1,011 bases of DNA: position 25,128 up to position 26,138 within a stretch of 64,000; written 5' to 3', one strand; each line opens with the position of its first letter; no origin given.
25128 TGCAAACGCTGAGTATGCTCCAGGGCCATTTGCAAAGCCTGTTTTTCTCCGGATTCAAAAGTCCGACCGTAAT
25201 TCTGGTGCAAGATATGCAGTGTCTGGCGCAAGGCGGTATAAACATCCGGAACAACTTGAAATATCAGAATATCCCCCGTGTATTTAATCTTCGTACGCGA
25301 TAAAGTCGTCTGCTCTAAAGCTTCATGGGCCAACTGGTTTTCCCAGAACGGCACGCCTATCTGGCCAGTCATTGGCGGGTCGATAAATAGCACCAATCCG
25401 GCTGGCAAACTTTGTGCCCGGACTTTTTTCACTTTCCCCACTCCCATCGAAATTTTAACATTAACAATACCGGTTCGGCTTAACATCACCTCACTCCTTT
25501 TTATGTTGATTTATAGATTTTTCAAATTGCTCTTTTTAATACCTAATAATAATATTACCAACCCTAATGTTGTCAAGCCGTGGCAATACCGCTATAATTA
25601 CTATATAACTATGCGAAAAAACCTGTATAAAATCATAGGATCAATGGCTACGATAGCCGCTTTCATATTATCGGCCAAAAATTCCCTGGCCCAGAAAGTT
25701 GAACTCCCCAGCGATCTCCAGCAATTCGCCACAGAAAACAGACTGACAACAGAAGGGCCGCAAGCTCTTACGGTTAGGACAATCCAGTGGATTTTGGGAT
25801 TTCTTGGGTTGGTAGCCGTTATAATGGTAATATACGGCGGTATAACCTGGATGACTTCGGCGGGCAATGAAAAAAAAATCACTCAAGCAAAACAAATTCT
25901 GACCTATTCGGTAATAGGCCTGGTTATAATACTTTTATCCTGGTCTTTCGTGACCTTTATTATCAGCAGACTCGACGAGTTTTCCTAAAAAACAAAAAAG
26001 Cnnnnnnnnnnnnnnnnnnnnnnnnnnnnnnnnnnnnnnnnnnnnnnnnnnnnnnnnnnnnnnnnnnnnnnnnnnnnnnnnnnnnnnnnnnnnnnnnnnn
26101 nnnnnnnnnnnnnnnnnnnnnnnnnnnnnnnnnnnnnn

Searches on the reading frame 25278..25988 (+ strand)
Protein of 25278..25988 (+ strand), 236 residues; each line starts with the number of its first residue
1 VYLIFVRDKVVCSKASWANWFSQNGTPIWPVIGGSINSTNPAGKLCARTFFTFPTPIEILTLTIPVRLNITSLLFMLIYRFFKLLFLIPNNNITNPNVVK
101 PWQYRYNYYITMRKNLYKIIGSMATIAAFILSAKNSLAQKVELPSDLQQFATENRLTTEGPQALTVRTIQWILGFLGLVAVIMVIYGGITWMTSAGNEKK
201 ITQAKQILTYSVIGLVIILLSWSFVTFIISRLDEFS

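Call 3: search_protein_families(library=pfam, proteins=[window:25278-25988:+], max_evalue=0.01)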
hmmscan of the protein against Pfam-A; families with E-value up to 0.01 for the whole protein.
window:25278-25988:+ (236 aa): 1 family
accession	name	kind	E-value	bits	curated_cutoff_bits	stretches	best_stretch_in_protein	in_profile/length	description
PF18895.5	T4SS_pilin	-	7.2e-12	45.7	26.6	1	167-228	11-71/71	Type IV secretion system pilin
